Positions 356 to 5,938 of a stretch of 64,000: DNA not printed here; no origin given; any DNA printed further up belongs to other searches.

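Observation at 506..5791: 1761-aa virion protein with an internal four-helix transmembrane cluster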

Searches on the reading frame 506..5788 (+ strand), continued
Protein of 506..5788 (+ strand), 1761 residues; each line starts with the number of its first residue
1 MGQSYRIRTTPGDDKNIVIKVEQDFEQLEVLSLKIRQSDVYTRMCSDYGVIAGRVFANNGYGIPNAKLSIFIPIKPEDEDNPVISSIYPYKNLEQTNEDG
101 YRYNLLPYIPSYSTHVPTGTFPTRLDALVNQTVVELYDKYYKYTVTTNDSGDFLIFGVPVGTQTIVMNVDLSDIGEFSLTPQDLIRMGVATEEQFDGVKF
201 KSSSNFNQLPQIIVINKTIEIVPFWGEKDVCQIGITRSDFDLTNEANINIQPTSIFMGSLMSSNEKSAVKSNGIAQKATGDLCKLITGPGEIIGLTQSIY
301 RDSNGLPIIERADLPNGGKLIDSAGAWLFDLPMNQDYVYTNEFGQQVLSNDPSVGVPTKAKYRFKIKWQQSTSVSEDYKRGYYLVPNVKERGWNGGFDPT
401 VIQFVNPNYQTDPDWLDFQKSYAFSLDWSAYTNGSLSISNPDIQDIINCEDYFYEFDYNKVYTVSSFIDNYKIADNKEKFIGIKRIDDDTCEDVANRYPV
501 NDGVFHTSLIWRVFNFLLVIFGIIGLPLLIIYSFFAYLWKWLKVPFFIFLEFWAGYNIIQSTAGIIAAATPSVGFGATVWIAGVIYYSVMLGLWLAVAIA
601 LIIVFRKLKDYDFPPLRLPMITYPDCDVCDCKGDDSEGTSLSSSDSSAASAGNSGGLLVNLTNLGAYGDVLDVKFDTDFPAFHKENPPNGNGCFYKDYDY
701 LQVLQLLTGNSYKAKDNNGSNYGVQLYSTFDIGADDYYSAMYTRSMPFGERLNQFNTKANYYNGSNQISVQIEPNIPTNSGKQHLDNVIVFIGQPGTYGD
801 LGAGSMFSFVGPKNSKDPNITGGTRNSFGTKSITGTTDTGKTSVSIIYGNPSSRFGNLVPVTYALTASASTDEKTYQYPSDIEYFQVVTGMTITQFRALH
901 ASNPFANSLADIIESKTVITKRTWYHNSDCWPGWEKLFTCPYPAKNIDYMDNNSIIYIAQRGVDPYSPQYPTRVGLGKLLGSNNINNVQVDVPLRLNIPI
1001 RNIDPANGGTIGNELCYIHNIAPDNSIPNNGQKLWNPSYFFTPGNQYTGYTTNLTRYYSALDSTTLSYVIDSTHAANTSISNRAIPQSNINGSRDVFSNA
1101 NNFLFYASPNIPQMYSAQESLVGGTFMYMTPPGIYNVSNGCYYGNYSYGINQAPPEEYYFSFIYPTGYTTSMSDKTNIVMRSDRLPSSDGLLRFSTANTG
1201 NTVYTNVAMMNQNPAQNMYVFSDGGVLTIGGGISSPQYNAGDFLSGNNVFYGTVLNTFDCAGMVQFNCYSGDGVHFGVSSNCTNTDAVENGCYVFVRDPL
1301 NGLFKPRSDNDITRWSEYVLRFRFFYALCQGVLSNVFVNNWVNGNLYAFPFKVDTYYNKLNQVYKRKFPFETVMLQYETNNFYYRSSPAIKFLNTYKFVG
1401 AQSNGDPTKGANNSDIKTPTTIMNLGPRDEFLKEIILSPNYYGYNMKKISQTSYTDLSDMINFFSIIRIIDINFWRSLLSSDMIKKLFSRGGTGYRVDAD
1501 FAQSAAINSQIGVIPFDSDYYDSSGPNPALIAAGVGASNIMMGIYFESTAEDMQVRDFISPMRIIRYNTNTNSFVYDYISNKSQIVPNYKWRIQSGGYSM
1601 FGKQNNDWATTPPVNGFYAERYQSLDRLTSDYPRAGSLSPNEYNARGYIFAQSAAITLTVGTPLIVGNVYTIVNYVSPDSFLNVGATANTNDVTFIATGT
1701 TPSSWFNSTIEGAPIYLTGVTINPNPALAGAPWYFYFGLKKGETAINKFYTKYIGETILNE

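Call 79: find_related_loci(query=A1, collection=genome_contigs, flank=3000)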
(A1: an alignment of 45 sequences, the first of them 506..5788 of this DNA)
Query A1 (1761 aa) in genome_contigs; peptide patterns used: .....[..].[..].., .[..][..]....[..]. (x = any residue, [..] = any of these).
150 stretches matched a pattern; 7 encode a relative of the query (tblastn E <= 1e-3); 7 distinct loci.
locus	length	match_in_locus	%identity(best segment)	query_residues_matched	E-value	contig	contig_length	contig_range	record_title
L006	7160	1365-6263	43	1-1753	0e+0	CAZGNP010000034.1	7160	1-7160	MAG TPA_asm: uncultured Aquiluna sp. isolate SRP193358_co1_363 genome assembly, contig: NODE_32594_length_7160_cov_31.34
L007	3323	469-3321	40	1-837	0e+0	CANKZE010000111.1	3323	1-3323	MAG: Bacteroidetes bacterium isolate ZE-13may13-207 genome assembly, contig: ZE-13may13-C33099, whole genome shotgun seq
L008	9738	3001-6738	43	1-1753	2e-118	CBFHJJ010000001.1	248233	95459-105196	MAG: Flavobacteriaceae bacterium isolate AGTU_104_bin_21_permissive genome assembly, contig: AGTU_104_bin_21_permissive_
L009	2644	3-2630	37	6-1387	6e-121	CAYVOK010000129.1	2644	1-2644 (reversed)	MAG TPA_asm: uncultured Acidimicrobiaceae bacterium isolate SRP193358_co1_762 genome assembly, contig: NODE_129569_lengt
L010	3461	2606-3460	62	1-285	3e-112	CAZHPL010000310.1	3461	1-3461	MAG TPA_asm: uncultured Lishizhenia sp. isolate SRP278252_co3_387 genome assembly, contig: NODE_64142_length_3461_cov_3.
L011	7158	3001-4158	38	3-390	5e-71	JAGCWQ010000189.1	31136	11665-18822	MAG: Paludibacteraceae bacterium isolate RGIG10190 Yak_Rumen-5__c1766548, whole genome shotgun sequence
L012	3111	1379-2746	36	3-389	8e-39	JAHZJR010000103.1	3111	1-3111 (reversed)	MAG: Proteobacteria bacterium isolate O_S4.1_bin.4 k141_19804, whole genome shotgun sequence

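Call 82: search_protein_families(library=pfam, alignment_id=A4, max_evalue=0.1)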
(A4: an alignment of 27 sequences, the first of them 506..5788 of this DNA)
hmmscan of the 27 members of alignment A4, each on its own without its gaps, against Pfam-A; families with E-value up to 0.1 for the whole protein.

A. member 1, window:506-5788:+ (1761 aa): 1 family
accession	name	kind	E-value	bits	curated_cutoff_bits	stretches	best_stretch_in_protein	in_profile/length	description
PF13620.12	CarboxypepD_reg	-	0.007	17.1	32.3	0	132-166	17-53/82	Carboxypeptidase regulatory-like domain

B. families by the number of members that match (of 27 scanned): 5 families
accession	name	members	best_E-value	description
PF13620.12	CarboxypepD_reg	18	0.00016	Carboxypeptidase regulatory-like domain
PF13573.12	SprB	4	9.8e-21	SprB repeat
PF06832.18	BiPBP_C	2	1.2e-05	Penicillin-Binding Protein C-terminus Family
PF10091.15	Glycoamylase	1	0.022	Putative glucoamylase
PF12068.14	PH_RBD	1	0.023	Rab-binding domain (RBD)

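Call 85: search_dna_similar(query=L001:8064-9902:+, collection=phages, mode=protein, max_evalue=0.001, max_rows=12)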
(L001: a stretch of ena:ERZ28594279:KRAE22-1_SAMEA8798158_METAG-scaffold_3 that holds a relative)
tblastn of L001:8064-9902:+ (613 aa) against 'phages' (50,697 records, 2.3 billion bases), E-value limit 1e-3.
Records with a match: 38; places in all: 38; records where one place covers at least 80% of the query: 6.
Best place of each record, by identity: <60% 38.
By first word of the organism name: Pseudomonas 11; Synechococcus 5; Flavobacterium 4; Salmonella 4; Streptomyces 2; Bacillus 2; Stenotrophomonas 2; Xanthomonas 2; uncultured 1; Microcystis 1; and 4 more.
By host as written in the record: - 5; Pseudomonas aeruginosa PAO1 5; Flavobacterium sp. LMO8 4; Pseudomonas aeruginosa 3; Synechococcus sp. WH 8102 2; Streptomyces sp. 5a 2; Bacillus cereus 2; Synechococcus sp. WH8017 2; and 12 more.
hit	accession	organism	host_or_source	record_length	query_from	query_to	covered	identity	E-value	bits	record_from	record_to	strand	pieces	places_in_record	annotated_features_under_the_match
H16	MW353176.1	Flavobacterium phage vB_FspM_immuto_3-5A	Flavobacterium sp. LMO8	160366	1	601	98%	27.4%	3e-48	187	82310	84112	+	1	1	baseplate wedge protein | baseplate assembly protein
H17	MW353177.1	Flavobacterium phage vB_FspM_immuto_13-6C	Flavobacterium sp. LMO8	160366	1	601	98%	27.4%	3e-48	187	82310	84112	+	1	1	baseplate wedge protein | baseplate assembly protein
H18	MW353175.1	Flavobacterium phage vB_FspM_immuto_2-6A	Flavobacterium sp. LMO8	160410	1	601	98%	27.4%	3e-48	187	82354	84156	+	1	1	baseplate wedge protein | baseplate assembly protein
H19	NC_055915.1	Flavobacterium phage vB_FspM_immuto_2-6A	Flavobacterium sp. LMO8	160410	1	601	98%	27.4%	3e-48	187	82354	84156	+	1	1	baseplate wedge protein | baseplate assembly protein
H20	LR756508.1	uncultured phage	metagenomic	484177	3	602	98%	27.4%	2e-50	194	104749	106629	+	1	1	record has no annotation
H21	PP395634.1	Microcystis phage Mel-JY01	Microcystis elabens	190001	1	607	99%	26.1%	2e-47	185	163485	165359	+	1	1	hypothetical protein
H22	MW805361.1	Paraglaciecola Antarctic GD virus 1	Paraglaciecola sp. strain IceBac 372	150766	267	556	47%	25.5%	3e-6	57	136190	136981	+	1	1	baseplate wedge subunit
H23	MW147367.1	Synechococcus phage S-H9-2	Synechococcus sp. WH 8102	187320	294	490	32%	28.3%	1e-3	49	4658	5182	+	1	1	baseplate wedge subunit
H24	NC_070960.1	Synechococcus phage S-H9-2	Synechococcus sp. WH 8102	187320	294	490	32%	28.3%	1e-3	49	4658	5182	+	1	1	baseplate wedge subunit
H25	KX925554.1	Streptomyces phage BRock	Streptomyces sp. 5a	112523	329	547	36%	25.1%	1e-4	52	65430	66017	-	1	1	baseplate assembly protein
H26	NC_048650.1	Streptomyces phage BRock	Streptomyces sp. 5a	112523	329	547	36%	25.1%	1e-4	52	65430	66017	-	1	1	baseplate protein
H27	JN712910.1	Bacillus phage BCD7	Bacillus cereus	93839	321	533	35%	24.7%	8e-5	52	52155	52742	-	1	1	putative baseplate J family protein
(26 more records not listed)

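Call 86: get_annotated_region(hit=H19, flank=9000)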
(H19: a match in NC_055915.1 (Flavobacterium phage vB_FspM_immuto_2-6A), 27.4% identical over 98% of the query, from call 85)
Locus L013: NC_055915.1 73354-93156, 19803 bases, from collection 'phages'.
description: Flavobacterium phage vB_FspM_immuto_2-6A, complete genome.
organism: Flavobacterium phage vB_FspM_immuto_2-6A (NCBI taxid 2801477)
taxonomy: Viruses; Duplodnaviria; Heunggongvirae; Uroviricota; Caudoviricetes; Immutovirus; Immutovirus immuto
host: Flavobacterium sp. LMO8; source: Baltic Sea mesocosm; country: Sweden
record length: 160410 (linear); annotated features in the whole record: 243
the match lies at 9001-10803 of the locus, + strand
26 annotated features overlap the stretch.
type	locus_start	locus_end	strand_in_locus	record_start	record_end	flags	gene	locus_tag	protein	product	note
CDS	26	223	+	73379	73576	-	-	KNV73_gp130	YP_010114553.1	hypothetical protein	-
CDS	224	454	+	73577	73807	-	-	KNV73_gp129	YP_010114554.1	hypothetical protein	-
CDS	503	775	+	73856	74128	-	-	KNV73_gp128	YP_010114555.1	hypothetical protein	-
CDS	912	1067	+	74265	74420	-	-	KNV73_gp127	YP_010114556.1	hypothetical protein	-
CDS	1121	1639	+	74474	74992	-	-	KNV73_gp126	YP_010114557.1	hypothetical protein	-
CDS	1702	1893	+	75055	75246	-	-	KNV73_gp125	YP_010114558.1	hypothetical protein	-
CDS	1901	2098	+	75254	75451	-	-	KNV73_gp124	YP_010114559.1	hypothetical protein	-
CDS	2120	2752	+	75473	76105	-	-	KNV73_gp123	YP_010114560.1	T5ord172 domain-containing protein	-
CDS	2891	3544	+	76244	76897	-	-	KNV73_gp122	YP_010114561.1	hypothetical protein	-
CDS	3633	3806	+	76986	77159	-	-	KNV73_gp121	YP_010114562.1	hypothetical protein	-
CDS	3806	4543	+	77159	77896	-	-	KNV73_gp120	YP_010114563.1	phosphohydrolase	-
CDS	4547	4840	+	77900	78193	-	-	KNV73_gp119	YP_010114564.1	hypothetical protein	-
CDS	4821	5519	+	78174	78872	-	-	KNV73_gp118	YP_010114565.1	hypothetical protein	-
CDS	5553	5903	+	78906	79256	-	-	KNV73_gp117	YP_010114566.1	hypothetical protein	-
CDS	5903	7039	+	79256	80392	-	-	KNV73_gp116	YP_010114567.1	hypothetical protein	-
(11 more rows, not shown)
